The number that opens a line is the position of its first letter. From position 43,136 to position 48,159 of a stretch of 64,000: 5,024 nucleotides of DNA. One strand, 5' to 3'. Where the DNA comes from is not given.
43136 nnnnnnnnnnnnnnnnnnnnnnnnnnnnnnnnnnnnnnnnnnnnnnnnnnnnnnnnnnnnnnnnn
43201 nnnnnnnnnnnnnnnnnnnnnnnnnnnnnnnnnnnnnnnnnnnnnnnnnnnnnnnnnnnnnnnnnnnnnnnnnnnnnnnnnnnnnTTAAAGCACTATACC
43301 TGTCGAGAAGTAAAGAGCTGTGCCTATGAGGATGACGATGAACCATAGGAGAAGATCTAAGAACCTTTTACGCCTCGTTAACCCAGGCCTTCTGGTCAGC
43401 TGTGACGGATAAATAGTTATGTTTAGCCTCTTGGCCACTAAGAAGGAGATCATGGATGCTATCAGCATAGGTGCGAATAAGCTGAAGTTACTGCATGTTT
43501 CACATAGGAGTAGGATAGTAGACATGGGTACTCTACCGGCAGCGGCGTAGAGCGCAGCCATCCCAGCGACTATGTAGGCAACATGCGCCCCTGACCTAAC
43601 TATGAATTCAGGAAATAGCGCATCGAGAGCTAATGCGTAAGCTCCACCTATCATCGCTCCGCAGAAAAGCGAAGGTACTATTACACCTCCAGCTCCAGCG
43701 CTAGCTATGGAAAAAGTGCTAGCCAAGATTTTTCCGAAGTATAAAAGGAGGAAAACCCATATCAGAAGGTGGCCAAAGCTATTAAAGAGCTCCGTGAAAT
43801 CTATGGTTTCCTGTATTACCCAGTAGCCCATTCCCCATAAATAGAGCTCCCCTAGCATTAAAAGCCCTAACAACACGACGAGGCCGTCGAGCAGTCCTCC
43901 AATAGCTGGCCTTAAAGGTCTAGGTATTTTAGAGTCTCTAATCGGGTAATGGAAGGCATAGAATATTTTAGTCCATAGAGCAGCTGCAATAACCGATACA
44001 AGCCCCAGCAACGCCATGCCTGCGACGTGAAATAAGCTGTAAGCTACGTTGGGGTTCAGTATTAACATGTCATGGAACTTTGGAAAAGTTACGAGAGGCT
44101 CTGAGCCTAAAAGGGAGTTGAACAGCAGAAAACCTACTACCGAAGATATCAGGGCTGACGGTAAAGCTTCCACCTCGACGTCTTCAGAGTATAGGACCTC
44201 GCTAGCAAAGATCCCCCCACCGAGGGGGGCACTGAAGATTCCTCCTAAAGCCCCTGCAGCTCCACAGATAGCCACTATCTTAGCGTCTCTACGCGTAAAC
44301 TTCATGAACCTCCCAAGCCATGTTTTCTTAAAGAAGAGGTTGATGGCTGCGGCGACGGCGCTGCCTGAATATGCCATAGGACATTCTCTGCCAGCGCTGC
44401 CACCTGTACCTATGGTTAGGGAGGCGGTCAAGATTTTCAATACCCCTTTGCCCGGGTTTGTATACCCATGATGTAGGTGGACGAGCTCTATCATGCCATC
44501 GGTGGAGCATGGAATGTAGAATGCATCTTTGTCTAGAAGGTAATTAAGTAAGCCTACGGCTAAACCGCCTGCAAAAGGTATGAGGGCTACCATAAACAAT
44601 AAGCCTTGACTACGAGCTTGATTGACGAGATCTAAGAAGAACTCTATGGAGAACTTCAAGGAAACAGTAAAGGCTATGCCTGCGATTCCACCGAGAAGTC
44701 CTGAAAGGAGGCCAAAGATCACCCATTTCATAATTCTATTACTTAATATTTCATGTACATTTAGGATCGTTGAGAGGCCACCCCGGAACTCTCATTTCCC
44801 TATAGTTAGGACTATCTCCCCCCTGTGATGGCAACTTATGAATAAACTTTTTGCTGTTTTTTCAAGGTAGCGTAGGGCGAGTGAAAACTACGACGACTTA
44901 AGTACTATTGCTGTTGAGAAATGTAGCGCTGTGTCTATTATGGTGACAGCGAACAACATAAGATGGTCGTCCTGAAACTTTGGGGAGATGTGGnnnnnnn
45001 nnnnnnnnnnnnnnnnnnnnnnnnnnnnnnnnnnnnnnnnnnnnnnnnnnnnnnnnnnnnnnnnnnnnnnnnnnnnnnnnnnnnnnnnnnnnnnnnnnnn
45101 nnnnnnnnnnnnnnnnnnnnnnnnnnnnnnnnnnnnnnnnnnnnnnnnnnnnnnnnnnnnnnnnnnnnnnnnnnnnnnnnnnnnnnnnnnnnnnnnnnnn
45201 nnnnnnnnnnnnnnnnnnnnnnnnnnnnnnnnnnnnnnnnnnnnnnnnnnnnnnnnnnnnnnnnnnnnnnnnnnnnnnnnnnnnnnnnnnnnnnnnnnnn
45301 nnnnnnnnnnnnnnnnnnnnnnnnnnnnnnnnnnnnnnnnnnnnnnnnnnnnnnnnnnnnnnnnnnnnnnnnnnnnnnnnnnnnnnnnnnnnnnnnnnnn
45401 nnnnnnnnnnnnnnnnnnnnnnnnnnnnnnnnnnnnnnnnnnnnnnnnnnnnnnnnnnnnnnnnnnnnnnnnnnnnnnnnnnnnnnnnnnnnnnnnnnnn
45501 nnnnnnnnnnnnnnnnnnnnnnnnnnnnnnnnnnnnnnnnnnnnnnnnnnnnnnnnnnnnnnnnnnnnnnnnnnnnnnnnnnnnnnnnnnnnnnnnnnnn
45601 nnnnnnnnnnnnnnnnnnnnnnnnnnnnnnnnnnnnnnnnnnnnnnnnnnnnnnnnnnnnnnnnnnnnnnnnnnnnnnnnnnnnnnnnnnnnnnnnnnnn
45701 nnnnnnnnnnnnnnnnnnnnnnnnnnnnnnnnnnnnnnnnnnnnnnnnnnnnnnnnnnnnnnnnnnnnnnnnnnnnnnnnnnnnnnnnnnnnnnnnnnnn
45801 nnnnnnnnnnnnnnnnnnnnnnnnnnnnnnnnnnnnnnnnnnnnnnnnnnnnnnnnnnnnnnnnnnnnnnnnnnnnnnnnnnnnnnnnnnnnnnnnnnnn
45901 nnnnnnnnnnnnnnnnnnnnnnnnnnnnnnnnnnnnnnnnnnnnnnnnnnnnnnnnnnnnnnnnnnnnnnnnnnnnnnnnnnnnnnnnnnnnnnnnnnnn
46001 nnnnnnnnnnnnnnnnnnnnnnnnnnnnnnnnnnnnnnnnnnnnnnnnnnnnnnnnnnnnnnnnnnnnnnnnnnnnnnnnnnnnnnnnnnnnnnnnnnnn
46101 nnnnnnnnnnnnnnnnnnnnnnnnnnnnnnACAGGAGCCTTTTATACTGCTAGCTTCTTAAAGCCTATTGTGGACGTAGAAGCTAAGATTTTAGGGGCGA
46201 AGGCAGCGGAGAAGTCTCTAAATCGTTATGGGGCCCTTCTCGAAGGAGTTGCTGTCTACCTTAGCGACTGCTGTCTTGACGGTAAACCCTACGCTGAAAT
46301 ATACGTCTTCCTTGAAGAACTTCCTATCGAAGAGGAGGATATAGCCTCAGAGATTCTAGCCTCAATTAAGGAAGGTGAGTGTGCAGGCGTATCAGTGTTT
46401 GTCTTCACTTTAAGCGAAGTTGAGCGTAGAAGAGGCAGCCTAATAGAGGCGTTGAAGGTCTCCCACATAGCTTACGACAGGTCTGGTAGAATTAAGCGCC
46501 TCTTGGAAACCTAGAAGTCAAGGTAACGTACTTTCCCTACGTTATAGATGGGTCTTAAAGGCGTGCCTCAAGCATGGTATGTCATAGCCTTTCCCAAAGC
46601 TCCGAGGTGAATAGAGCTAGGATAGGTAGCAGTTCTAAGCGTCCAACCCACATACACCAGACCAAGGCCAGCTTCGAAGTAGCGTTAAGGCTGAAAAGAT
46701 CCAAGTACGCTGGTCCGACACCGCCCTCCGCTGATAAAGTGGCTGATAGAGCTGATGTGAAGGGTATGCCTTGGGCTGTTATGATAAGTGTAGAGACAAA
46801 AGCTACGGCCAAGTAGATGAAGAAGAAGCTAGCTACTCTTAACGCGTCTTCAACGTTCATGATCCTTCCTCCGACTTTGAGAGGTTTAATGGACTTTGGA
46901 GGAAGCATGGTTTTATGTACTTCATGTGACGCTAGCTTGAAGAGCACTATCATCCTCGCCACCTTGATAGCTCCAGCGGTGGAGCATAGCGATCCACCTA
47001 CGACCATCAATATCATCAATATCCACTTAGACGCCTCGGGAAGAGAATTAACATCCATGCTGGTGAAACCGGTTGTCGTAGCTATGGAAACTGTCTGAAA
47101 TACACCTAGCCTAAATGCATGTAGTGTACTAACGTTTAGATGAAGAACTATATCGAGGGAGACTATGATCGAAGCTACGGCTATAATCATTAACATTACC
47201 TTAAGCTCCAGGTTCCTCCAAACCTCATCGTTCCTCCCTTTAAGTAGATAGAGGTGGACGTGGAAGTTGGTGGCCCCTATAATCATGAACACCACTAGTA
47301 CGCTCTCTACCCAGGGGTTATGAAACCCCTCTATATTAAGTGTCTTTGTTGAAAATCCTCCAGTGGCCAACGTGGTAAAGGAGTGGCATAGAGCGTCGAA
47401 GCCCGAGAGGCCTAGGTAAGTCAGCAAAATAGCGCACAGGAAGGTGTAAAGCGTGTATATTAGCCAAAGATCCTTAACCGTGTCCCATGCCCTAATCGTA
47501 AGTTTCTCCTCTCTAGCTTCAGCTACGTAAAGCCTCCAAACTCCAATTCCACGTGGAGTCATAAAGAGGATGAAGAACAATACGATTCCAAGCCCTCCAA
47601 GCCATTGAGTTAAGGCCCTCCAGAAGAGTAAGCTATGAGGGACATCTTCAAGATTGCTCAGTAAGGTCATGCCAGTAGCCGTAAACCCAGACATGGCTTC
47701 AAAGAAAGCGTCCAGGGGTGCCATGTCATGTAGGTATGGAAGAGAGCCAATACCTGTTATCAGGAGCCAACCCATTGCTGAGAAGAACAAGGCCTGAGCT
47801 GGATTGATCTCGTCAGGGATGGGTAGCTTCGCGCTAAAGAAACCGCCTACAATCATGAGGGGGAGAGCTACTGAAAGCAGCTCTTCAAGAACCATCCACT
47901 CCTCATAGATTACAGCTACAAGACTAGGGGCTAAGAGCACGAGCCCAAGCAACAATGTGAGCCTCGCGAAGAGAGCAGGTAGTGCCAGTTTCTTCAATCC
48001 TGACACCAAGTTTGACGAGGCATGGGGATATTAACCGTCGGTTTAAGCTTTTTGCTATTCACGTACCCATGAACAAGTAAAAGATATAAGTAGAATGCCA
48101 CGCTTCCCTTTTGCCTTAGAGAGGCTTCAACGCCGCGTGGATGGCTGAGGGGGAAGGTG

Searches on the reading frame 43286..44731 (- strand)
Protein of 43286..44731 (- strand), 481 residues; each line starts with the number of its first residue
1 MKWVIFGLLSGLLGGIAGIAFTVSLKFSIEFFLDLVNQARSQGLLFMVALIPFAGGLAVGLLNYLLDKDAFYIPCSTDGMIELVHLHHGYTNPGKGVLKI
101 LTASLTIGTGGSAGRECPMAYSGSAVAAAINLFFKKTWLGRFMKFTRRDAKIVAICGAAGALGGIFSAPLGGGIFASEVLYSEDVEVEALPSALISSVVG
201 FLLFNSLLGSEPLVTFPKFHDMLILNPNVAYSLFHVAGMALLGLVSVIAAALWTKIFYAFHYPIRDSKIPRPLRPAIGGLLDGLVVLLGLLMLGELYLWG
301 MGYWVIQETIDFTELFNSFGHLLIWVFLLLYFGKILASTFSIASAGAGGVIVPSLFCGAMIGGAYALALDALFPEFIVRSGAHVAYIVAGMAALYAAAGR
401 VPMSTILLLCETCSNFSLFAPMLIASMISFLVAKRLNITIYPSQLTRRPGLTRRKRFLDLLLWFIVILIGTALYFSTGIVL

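Call 55: search_protein_families(library=pfam, proteins=[window:43286-44731:-], max_evalue=0.00001)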
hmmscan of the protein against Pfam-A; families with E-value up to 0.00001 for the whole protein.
window:43286-44731:- (481 aa): 1 family
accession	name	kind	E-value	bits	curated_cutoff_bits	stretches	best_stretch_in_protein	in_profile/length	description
PF00654.25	Voltage_CLC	-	3.2e-60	204.6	24.8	1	77-433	21-345/346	Voltage gated chloride channel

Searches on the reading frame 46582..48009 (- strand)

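Call 55: search_protein_families(library=pfam, proteins=[window:46582-48009:-], max_evalue=0.00001)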
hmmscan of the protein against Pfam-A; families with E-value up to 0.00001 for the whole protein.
window:46582-48009:- (475 aa): 1 family
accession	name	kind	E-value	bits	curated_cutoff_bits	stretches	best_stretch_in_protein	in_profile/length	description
PF02386.22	TrkH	-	1.2e-53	182.8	27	1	80-468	42-491/502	Cation transport protein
